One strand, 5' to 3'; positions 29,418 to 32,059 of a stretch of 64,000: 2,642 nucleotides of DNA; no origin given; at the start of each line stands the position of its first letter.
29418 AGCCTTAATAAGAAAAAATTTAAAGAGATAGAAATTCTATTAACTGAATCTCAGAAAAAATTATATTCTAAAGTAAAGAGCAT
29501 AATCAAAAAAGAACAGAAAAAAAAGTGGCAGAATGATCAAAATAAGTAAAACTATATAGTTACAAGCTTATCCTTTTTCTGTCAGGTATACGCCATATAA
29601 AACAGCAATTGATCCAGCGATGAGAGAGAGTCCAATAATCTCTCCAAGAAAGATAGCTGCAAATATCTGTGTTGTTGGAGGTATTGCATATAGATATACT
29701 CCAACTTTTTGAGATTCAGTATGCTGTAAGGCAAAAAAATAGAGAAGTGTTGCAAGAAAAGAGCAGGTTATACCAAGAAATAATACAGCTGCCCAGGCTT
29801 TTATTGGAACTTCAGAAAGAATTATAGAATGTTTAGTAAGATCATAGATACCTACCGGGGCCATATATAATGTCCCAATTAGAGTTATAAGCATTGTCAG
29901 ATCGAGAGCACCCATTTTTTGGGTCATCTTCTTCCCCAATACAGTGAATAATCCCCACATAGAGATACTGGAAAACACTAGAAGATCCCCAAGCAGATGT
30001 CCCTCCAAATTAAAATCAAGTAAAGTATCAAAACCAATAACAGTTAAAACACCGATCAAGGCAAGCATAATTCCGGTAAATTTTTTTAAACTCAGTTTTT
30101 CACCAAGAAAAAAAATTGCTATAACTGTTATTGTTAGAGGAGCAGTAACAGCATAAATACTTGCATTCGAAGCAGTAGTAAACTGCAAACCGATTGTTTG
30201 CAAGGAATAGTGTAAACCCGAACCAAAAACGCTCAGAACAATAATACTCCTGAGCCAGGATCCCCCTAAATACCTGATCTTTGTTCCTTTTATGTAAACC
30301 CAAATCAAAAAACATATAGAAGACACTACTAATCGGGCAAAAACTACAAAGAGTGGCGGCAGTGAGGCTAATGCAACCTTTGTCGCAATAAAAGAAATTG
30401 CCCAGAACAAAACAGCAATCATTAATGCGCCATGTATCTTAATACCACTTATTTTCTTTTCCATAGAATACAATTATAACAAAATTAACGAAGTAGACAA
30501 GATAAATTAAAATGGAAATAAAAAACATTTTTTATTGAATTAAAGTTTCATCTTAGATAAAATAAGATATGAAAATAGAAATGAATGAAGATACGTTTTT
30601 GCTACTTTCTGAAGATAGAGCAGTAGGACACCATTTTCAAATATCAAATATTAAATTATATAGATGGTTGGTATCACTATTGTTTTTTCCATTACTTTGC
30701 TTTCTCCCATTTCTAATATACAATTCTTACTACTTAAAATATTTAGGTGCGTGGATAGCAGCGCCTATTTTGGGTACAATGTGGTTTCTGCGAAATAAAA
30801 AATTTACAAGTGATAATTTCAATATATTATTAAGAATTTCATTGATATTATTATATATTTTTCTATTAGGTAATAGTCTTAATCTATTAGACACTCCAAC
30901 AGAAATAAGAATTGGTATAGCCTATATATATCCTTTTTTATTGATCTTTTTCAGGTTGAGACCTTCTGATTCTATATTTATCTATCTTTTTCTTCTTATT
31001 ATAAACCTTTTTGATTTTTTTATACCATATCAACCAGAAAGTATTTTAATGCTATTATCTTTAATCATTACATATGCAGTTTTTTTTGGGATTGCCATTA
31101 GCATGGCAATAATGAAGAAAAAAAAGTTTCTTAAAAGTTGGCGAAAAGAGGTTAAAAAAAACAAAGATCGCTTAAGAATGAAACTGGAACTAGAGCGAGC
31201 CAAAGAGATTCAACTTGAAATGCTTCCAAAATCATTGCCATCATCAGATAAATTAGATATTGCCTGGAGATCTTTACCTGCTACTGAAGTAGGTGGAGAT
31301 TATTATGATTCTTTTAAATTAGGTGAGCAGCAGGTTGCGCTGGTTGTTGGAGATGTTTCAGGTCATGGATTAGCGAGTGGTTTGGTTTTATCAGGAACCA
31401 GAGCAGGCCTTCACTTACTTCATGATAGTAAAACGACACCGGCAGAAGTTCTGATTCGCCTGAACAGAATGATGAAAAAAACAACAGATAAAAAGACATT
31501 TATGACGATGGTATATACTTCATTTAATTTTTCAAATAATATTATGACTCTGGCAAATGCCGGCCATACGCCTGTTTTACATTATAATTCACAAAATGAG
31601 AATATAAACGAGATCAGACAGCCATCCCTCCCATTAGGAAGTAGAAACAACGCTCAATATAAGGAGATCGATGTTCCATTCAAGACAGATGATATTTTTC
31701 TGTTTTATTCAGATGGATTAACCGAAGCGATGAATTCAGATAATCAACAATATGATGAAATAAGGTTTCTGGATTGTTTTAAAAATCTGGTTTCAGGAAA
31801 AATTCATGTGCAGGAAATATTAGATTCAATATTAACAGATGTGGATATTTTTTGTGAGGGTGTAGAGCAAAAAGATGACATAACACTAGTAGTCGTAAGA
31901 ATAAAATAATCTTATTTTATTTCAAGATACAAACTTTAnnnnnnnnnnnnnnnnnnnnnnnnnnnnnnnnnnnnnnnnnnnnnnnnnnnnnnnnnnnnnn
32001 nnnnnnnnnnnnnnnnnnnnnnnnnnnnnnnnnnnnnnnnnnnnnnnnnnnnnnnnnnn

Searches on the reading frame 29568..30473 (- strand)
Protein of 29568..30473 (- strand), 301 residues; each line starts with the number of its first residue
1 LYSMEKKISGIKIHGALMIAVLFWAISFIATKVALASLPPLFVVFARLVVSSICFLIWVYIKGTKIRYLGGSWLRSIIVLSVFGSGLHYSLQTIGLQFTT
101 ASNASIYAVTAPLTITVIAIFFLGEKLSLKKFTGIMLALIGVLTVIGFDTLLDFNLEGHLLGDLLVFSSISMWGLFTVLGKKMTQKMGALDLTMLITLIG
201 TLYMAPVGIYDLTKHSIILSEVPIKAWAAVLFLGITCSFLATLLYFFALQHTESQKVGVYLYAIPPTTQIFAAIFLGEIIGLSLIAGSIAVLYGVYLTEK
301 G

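Call 30: search_protein_families(library=pfam, proteins=[window:29568-30473:-], max_evalue=0.00001)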
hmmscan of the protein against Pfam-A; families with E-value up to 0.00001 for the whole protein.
window:29568-30473:- (301 aa): 1 family
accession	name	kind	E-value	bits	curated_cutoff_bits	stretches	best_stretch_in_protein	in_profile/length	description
PF00892.27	EamA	-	7.5e-47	159.4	28.2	2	16-145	6-133/135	EamA-like transporter family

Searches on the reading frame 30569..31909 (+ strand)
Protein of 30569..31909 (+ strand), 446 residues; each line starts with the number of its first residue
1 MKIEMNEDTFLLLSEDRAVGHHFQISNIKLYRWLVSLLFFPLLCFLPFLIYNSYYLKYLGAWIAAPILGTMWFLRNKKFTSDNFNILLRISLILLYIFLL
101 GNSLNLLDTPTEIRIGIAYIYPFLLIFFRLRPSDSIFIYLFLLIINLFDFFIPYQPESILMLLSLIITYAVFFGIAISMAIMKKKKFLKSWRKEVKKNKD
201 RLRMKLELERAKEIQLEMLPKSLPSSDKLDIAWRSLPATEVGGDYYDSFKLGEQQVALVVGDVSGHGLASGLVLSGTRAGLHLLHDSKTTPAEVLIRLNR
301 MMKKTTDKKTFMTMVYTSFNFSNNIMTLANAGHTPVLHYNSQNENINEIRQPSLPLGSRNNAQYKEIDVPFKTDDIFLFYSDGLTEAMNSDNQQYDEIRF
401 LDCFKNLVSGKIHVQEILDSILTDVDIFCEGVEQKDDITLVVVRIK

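Call 30: search_protein_families(library=pfam, proteins=[window:30569-31909:+], max_evalue=0.00001)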
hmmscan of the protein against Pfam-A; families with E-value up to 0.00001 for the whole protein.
window:30569-31909:+ (446 aa): 1 family
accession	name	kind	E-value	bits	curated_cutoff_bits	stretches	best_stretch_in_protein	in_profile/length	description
PF07228.17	SpoIIE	-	7.9e-44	150.3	25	1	253-445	2-191/192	Stage II sporulation protein E (SpoIIE)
